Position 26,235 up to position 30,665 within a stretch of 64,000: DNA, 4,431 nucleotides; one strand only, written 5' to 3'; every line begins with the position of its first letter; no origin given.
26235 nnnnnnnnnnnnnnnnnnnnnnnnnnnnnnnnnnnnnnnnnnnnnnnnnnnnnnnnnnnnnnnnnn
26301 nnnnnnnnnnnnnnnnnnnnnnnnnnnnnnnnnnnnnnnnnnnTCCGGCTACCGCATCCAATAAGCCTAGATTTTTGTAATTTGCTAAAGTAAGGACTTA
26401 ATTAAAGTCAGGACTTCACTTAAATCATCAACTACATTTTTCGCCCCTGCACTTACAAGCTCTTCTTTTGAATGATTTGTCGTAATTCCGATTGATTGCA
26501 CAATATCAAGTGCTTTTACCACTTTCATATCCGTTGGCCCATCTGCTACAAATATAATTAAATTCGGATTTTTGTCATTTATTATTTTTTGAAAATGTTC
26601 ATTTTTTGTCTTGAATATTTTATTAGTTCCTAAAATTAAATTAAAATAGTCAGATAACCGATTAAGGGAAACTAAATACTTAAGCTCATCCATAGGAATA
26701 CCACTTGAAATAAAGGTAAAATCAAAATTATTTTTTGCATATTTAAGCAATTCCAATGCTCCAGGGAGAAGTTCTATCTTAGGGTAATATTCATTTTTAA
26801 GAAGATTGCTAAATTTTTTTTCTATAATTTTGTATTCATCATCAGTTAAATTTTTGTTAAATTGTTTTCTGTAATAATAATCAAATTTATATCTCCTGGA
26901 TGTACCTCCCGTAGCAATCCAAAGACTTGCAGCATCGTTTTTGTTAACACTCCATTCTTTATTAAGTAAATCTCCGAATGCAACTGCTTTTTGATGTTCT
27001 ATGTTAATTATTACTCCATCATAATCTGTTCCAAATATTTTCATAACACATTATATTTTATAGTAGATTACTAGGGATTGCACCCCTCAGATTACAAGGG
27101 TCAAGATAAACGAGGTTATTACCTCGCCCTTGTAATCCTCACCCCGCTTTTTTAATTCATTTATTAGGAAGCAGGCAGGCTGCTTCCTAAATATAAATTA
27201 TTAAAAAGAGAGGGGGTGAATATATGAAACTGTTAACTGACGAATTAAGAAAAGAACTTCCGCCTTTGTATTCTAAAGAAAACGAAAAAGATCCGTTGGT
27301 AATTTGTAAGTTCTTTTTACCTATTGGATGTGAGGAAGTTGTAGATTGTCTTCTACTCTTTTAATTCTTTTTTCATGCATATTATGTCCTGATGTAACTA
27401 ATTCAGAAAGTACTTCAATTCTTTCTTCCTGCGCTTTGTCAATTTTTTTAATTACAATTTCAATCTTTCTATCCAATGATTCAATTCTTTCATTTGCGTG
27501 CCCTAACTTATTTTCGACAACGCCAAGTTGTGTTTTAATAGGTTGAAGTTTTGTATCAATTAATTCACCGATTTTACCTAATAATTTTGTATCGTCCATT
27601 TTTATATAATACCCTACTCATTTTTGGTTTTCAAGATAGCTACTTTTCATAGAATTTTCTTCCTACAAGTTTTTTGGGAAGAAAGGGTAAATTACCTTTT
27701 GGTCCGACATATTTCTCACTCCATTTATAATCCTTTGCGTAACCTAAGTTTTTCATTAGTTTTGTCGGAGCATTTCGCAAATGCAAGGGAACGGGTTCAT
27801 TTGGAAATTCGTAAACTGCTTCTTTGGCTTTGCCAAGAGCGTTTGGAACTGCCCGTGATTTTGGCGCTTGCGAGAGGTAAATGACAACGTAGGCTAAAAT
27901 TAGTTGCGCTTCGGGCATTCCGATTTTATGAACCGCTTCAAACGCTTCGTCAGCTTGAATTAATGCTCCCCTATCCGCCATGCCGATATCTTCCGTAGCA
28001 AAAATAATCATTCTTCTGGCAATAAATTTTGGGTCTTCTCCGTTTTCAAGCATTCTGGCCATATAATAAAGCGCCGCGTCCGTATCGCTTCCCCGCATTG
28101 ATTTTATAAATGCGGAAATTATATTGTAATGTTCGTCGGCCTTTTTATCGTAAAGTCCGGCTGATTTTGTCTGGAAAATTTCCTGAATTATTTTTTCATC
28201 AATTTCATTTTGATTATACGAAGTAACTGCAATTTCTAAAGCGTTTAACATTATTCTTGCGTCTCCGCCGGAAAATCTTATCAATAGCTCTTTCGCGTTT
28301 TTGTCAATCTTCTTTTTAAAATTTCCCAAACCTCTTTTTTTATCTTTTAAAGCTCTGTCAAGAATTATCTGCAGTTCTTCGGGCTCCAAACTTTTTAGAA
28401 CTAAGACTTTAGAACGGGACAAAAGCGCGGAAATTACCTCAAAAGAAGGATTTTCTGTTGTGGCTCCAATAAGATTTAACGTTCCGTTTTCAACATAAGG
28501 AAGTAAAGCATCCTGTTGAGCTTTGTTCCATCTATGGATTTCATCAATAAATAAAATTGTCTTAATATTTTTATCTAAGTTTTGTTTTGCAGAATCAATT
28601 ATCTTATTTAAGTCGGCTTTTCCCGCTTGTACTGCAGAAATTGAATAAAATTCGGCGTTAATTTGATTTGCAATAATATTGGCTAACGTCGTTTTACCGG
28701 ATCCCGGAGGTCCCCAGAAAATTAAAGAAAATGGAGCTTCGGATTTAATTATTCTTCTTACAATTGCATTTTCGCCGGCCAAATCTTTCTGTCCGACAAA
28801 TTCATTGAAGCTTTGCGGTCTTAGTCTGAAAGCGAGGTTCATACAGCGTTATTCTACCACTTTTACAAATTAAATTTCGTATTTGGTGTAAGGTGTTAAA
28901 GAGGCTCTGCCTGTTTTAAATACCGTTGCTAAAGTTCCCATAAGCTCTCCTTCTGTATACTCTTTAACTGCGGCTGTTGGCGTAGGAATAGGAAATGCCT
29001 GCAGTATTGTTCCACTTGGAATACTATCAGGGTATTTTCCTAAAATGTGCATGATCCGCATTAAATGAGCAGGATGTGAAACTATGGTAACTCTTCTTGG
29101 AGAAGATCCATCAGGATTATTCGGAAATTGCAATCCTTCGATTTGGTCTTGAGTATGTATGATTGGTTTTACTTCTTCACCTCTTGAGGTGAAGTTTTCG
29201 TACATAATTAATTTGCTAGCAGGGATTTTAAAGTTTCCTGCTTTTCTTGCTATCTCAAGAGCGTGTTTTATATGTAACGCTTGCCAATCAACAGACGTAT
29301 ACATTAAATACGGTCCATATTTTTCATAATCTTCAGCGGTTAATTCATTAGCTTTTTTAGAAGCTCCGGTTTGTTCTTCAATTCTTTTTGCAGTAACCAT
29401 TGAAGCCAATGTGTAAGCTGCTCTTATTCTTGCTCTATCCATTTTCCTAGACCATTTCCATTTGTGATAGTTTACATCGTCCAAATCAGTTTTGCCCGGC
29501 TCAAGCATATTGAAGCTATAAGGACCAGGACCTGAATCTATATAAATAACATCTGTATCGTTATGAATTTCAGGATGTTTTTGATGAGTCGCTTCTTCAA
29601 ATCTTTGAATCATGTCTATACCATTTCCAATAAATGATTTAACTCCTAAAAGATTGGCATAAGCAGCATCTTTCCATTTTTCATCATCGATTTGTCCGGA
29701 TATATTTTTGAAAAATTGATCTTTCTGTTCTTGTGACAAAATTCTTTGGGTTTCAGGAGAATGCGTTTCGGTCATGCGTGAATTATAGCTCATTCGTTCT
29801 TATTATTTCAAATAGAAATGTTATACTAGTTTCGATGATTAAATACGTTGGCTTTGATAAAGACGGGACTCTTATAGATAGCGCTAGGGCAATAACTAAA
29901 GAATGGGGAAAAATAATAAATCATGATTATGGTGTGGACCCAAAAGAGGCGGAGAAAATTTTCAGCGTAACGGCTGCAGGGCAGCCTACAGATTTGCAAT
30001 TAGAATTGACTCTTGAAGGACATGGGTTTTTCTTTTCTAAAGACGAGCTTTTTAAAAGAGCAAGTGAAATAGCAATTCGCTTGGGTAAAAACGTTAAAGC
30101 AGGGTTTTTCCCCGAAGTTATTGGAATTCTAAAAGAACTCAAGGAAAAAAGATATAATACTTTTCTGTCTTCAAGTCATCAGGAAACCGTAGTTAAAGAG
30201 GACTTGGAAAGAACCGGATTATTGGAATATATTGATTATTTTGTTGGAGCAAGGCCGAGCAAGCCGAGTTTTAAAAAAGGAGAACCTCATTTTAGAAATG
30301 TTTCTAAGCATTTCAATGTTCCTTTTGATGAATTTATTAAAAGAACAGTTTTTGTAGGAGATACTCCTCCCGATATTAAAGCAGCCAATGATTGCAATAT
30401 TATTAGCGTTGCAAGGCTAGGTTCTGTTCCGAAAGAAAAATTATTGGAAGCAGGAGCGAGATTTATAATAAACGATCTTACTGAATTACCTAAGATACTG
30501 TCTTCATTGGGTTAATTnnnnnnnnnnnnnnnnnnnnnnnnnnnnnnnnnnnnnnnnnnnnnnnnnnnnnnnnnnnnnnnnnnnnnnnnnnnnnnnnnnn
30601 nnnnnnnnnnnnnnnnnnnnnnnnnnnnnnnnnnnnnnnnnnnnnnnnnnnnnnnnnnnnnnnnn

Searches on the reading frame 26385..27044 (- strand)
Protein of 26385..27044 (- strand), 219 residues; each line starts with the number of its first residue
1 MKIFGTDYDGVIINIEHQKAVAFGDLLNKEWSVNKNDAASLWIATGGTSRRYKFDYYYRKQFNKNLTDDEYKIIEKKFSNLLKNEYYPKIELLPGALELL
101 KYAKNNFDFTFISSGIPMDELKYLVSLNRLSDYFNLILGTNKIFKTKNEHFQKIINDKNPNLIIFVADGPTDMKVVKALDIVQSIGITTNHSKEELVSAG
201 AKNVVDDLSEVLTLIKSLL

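Call 56: search_protein_families(library=pfam, proteins=[window:26385-27044:-], max_evalue=0.001)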
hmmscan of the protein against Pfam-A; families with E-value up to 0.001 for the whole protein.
window:26385-27044:- (219 aa): 2 families
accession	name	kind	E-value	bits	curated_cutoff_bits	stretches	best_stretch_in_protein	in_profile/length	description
PF13419.12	HAD_2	-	2.4e-08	34.8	23.8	1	7-180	4-172/178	Haloacid dehalogenase-like hydrolase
PF00702.32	Hydrolase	-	5.6e-06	27.3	26.4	1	1-178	1-189/191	haloacid dehalogenase-like hydrolase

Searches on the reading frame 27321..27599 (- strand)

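Call 56: search_protein_families(library=pfam, proteins=[window:27321-27599:-], max_evalue=0.001)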
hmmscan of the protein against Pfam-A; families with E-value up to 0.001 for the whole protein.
window:27321-27599:- (92 aa): 1 family
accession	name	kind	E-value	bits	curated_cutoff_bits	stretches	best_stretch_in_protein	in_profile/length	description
PF05597.16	Phasin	-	0.0003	21.3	28.8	0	54-86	27-59/126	Poly(hydroxyalcanoate) granule associated protein (phasin)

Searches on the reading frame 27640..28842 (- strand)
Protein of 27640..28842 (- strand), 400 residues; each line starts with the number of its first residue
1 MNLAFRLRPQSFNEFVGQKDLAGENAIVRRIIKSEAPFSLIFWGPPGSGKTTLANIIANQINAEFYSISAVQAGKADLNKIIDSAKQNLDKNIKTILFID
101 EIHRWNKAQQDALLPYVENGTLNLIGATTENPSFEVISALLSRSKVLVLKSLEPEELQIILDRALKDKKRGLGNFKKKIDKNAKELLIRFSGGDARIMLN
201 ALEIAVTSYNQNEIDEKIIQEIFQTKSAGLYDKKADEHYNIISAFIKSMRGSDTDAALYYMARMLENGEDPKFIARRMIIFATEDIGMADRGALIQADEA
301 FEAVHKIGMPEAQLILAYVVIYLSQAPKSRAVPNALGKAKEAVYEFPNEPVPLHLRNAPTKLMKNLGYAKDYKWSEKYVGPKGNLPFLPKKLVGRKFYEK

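Call 56: search_protein_families(library=pfam, proteins=[window:27640-28842:-], max_evalue=0.001)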
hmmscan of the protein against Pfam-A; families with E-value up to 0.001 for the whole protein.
window:27640-28842:- (400 aa): 16 families
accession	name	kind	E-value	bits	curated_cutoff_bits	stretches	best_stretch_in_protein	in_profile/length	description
PF12002.13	MgsA_C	-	2.8e-54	183.9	27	1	251-399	1-149/167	MgsA AAA+ ATPase C terminal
PF16193.11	AAA_assoc_2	-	1.9e-24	86.1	34.3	1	176-250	4-81/81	AAA C-terminal domain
PF00004.35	AAA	-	7.8e-19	68.9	21.2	1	40-147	1-126/131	ATPase family associated with various cellular activities (AAA)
PF05496.18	RuvB_N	-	3.5e-18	66.3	27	1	7-125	1-116/159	Holliday junction DNA helicase RuvB P-loop domain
PF07728.20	AAA_5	-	1.4e-07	32.1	22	1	40-130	2-103/139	AAA domain (dynein-related subfamily)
PF13173.12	AAA_14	-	8.4e-06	26.2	27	1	41-124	6-95/129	AAA domain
PF00158.32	Sigma54_activat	-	1e-05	25.7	20.2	0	92-139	92-140/168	Sigma-54 interaction domain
PF20720.3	nSTAND3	-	1.1e-05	25.7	27.2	1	40-102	20-74/155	Novel STAND NTPase 3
PF07724.20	AAA_2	-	4.9e-05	23.9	27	1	39-123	5-105/166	AAA domain (Cdc48 subfamily)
PF14532.12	Sigma54_activ_2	-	0.00014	22.5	25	1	34-120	20-96/138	Sigma-54 interaction domain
PF13207.12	AAA_17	-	0.0003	21.5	27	0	44-71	2-29/136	AAA domain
PF01078.27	Mg_chelatase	-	0.00031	20.7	20.3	0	38-59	23-44/207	Magnesium chelatase, subunit ChlI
PF13401.12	AAA_22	-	0.00037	21.2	27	0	40-90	8-59/130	AAA domain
PF04851.21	ResIII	-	0.00042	20.7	22.5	0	35-64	21-50/164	Type III restriction enzyme, res subunit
PF06068.19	TIP49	-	0.00069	19.3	23.8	0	13-93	24-107/347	TIP49 P-loop domain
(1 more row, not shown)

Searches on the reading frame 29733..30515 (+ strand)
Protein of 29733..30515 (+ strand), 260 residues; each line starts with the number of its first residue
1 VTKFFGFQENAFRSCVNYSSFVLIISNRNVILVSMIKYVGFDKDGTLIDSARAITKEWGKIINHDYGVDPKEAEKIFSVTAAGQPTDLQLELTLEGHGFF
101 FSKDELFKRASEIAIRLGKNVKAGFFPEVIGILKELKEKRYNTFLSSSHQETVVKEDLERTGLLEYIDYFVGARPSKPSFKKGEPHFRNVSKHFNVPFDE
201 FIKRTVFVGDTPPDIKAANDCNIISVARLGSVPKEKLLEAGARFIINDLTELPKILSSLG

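Call 56: search_protein_families(library=pfam, proteins=[window:29733-30515:+], max_evalue=0.001)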
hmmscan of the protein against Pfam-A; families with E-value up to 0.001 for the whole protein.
window:29733-30515:+ (260 aa): 2 families
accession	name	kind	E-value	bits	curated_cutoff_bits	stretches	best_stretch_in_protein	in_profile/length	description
PF13419.12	HAD_2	-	2.8e-15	57.3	23.8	1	41-226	3-176/178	Haloacid dehalogenase-like hydrolase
PF00702.32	Hydrolase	-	6.8e-14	53.1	26.4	1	36-220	1-189/191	haloacid dehalogenase-like hydrolase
